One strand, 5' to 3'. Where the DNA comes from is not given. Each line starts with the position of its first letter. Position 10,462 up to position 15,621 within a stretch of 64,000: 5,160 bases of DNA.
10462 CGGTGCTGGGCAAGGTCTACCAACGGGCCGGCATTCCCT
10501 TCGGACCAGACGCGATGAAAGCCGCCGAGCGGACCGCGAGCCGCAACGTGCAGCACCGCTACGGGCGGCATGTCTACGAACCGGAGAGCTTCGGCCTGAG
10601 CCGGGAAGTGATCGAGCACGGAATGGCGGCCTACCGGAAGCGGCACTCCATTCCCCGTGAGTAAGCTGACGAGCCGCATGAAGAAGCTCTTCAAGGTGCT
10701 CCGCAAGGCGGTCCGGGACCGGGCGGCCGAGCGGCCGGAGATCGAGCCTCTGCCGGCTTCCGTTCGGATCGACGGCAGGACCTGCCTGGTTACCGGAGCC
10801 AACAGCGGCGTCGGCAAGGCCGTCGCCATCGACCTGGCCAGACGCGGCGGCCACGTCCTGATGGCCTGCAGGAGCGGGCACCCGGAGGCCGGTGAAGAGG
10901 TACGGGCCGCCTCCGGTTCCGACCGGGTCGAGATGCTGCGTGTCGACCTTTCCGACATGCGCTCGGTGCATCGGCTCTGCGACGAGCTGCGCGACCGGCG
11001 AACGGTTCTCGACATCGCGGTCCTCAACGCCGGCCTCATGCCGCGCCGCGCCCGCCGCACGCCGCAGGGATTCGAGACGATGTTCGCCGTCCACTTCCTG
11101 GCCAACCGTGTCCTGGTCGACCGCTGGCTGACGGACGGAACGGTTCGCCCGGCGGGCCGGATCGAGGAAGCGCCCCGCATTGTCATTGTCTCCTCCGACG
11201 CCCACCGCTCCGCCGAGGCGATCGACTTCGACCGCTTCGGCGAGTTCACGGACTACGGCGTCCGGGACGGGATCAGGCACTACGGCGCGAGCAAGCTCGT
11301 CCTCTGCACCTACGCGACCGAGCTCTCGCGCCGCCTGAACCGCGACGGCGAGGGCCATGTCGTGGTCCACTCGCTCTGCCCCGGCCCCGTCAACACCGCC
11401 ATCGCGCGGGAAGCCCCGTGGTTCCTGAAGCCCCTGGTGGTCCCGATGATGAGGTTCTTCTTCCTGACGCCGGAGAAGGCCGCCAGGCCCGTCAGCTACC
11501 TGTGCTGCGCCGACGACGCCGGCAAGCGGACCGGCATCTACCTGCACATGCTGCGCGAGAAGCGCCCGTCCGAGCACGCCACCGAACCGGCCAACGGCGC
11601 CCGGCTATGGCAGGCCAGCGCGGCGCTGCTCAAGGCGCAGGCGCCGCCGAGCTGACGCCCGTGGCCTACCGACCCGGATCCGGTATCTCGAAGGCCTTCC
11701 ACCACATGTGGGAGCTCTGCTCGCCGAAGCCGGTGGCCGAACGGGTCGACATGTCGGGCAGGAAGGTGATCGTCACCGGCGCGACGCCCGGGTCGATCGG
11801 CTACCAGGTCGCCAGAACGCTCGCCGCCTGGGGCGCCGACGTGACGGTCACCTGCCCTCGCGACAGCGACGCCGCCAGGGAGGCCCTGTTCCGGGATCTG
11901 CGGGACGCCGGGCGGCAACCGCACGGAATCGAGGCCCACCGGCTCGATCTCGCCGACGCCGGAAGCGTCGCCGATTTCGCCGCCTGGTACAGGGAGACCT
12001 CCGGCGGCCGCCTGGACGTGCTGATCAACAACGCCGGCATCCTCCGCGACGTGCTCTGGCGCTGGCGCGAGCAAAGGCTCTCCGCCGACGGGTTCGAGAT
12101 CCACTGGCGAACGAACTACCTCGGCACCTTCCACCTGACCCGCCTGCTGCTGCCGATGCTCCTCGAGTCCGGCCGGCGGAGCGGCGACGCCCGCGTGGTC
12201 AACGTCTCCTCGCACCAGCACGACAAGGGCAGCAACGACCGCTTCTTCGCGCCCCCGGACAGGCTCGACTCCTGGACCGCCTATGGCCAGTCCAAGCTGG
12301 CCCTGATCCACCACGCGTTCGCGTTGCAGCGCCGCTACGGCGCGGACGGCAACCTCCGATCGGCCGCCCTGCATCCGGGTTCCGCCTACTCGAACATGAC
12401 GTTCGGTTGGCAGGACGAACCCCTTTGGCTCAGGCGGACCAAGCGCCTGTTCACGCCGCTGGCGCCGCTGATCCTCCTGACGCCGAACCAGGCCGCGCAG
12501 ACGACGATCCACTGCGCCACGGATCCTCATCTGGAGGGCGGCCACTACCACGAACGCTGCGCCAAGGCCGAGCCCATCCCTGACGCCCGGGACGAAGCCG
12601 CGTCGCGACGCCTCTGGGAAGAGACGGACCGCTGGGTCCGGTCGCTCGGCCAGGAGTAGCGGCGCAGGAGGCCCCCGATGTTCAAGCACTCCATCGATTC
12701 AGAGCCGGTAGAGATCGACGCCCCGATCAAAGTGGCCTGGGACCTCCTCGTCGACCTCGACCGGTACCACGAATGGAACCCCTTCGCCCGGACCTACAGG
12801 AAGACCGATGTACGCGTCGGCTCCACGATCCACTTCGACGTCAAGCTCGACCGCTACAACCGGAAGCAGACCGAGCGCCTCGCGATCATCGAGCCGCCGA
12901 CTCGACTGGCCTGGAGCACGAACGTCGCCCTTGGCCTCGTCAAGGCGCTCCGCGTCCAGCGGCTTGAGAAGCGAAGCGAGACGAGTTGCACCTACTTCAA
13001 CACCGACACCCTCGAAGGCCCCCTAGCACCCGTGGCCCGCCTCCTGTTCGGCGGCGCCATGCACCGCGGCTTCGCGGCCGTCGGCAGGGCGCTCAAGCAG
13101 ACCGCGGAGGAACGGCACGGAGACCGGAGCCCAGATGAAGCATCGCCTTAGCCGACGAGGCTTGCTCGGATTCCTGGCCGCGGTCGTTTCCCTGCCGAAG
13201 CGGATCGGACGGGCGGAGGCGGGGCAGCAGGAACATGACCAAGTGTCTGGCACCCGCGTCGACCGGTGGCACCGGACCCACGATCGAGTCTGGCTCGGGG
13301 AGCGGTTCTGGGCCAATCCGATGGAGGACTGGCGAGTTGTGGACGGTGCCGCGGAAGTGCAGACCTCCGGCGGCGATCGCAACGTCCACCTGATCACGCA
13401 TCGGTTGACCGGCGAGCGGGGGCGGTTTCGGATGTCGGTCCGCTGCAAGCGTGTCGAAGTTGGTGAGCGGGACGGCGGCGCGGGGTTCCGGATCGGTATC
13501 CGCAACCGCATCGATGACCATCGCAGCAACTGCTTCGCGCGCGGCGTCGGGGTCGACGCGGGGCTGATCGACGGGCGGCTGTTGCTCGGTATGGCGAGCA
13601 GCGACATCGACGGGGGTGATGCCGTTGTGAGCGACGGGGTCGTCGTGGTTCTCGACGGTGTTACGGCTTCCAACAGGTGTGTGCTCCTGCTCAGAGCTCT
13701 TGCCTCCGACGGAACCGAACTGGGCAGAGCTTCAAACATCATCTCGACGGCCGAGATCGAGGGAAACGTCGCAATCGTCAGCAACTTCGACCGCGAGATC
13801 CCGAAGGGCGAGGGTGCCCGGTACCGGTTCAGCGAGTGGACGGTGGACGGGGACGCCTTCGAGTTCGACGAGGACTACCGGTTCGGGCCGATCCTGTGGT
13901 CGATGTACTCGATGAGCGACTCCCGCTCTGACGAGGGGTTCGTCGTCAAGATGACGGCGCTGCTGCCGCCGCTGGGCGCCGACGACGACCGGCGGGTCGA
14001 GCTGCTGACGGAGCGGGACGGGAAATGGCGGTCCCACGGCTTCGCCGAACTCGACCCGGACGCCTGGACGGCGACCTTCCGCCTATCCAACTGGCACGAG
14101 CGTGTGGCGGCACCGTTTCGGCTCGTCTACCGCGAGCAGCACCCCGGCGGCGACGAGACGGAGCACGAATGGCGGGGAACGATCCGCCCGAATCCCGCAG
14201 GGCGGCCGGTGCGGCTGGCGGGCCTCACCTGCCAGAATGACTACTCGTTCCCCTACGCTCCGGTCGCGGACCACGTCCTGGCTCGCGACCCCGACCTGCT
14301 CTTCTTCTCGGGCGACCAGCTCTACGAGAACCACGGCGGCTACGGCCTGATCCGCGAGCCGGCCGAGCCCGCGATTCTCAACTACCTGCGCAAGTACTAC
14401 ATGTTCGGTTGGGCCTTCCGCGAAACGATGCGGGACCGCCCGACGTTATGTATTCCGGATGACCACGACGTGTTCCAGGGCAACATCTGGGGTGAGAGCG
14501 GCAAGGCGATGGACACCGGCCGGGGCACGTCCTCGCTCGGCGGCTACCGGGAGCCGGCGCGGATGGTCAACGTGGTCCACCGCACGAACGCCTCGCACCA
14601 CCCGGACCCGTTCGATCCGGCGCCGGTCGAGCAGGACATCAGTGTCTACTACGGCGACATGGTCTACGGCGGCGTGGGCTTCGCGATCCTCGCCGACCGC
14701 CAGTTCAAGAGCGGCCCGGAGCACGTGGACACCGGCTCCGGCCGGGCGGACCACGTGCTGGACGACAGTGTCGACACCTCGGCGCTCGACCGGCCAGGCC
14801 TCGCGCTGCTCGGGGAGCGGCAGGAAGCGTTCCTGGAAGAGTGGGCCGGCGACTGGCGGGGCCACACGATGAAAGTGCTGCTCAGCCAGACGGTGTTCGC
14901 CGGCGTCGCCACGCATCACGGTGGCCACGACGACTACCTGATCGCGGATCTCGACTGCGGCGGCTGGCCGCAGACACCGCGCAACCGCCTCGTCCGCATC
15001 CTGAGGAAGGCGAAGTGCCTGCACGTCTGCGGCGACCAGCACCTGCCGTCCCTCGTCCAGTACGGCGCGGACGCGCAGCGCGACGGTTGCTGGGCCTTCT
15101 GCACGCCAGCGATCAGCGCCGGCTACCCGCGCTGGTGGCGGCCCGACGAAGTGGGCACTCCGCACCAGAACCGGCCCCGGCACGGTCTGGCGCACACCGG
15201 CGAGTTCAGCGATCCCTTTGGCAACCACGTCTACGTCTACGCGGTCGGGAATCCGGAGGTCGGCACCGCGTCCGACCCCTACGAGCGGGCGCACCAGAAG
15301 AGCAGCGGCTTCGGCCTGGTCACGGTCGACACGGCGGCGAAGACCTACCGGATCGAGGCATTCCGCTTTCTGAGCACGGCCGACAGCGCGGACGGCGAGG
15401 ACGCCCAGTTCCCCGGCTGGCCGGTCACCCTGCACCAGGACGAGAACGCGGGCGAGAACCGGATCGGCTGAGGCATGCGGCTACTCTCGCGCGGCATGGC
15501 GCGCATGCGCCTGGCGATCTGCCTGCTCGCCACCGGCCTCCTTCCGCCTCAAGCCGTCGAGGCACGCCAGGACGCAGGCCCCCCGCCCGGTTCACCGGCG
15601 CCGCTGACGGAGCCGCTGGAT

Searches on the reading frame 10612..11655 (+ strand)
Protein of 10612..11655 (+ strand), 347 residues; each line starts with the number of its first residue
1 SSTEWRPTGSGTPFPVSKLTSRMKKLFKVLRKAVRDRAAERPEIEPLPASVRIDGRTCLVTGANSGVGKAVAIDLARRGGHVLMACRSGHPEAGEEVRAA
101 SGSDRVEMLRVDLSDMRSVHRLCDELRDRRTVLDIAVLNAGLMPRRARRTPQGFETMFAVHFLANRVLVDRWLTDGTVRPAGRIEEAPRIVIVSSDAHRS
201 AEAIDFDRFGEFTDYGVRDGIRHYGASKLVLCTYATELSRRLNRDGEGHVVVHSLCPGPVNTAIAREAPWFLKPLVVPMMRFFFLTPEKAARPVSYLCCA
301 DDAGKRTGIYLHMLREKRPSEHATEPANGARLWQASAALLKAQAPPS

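Call 41: search_protein_families(library=pfam, proteins=[window:10612-11655:+], max_evalue=0.00001)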
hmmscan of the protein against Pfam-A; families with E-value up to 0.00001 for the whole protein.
window:10612-11655:+ (347 aa): 2 families
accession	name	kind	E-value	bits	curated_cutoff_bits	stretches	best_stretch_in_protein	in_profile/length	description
PF00106.31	adh_short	-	5.3e-19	68.9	26.6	1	57-177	2-124/195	short chain dehydrogenase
PF13561.12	adh_short_C2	-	2.2e-13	50.8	27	1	62-161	1-104/236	Enoyl-(Acyl carrier protein) reductase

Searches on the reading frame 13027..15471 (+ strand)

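Call 41: search_protein_families(library=pfam, proteins=[window:13027-15471:+], max_evalue=0.00001)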
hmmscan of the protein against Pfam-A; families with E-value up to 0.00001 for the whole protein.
window:13027-15471:+ (814 aa): 1 family
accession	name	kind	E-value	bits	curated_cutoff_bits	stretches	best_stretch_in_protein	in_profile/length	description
PF09423.15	PhoD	-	1.2e-12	48.1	27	1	400-700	4-295/343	PhoD-like phosphatase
